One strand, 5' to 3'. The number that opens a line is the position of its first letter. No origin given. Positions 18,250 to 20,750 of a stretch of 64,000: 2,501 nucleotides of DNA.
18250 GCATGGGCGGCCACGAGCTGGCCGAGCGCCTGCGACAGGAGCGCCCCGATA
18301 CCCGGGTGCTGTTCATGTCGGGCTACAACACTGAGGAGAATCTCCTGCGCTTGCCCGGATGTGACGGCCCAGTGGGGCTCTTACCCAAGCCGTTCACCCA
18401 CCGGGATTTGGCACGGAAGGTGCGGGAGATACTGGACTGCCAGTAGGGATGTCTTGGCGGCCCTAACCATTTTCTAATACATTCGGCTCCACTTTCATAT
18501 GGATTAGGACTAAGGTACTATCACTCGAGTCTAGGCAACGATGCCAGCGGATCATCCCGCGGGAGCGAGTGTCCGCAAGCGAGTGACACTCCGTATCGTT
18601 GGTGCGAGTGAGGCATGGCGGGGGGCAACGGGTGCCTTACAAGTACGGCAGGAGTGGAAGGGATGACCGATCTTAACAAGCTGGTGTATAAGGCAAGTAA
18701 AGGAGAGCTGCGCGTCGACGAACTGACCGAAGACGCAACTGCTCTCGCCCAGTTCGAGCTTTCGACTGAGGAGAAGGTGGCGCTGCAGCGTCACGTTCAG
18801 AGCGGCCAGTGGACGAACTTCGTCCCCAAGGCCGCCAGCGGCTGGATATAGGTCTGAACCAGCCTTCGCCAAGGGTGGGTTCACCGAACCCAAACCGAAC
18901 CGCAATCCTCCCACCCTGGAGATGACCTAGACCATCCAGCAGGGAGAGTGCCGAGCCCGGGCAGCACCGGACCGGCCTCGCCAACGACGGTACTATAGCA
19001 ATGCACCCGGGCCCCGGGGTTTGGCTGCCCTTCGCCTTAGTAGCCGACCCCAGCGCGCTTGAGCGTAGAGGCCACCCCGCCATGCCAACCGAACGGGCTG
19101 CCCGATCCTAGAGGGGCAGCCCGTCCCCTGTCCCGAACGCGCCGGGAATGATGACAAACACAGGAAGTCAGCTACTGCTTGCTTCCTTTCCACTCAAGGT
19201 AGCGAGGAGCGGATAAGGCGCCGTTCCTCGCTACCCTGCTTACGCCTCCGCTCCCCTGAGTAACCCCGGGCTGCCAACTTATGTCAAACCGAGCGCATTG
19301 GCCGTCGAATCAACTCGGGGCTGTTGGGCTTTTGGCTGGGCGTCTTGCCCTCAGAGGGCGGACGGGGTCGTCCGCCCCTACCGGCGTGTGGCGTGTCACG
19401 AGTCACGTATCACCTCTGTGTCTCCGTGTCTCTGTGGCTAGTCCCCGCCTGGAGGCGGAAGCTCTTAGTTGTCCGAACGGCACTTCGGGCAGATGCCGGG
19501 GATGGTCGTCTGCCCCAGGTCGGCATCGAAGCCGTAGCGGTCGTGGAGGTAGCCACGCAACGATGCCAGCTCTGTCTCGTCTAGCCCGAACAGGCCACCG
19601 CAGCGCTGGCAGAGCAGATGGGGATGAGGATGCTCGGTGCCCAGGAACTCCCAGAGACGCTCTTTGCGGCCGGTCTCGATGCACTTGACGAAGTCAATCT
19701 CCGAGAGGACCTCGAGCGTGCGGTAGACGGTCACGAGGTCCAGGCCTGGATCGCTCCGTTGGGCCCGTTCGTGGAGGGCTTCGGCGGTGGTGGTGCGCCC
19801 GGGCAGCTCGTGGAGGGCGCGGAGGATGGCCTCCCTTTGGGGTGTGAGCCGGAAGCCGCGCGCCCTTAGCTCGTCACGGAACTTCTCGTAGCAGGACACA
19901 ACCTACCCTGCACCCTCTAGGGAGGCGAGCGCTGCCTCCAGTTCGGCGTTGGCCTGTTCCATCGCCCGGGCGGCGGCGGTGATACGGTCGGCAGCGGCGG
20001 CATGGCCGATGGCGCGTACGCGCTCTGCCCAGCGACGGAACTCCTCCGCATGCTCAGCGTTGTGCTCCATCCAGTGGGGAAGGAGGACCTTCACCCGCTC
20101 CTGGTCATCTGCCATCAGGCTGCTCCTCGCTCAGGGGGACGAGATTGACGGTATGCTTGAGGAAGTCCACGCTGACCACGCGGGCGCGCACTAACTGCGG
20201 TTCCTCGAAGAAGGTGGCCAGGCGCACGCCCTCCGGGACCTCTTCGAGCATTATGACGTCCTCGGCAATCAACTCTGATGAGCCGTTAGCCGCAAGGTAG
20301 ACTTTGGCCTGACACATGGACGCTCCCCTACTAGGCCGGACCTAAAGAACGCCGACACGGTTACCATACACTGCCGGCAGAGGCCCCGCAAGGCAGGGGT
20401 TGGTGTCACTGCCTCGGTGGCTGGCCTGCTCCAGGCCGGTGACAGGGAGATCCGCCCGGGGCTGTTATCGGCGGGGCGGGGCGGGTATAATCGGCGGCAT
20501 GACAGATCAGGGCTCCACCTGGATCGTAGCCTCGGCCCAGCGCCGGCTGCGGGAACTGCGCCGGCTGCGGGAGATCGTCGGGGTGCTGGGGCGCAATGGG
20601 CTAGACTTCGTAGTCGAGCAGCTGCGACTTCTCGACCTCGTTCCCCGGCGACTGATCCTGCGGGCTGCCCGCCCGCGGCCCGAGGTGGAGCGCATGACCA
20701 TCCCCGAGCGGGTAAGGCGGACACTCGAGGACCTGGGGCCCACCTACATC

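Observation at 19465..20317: CooT-like Ni-binding protein, His-rich mini-protein and Fur-family regulator in one tightly coupled operon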

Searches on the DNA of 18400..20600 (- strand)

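Call 57: search_rna_families(sources=[L018, L022, L023, L024, L036, L050, L080], threshold=gathering)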
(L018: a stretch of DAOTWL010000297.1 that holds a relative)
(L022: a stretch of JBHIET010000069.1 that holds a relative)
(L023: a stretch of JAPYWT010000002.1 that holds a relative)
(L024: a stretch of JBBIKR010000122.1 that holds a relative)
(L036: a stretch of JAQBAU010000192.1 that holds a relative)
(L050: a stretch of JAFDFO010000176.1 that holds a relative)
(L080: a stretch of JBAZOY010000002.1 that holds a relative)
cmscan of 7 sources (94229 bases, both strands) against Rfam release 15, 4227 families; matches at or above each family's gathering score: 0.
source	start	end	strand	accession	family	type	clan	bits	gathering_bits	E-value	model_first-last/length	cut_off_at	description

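Call 72: search_rna_families(source=window, start=18400, end=20600, threshold=evalue, max_evalue=1)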
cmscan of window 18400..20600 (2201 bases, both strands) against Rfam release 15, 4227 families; matches with E-value up to 1: 0.
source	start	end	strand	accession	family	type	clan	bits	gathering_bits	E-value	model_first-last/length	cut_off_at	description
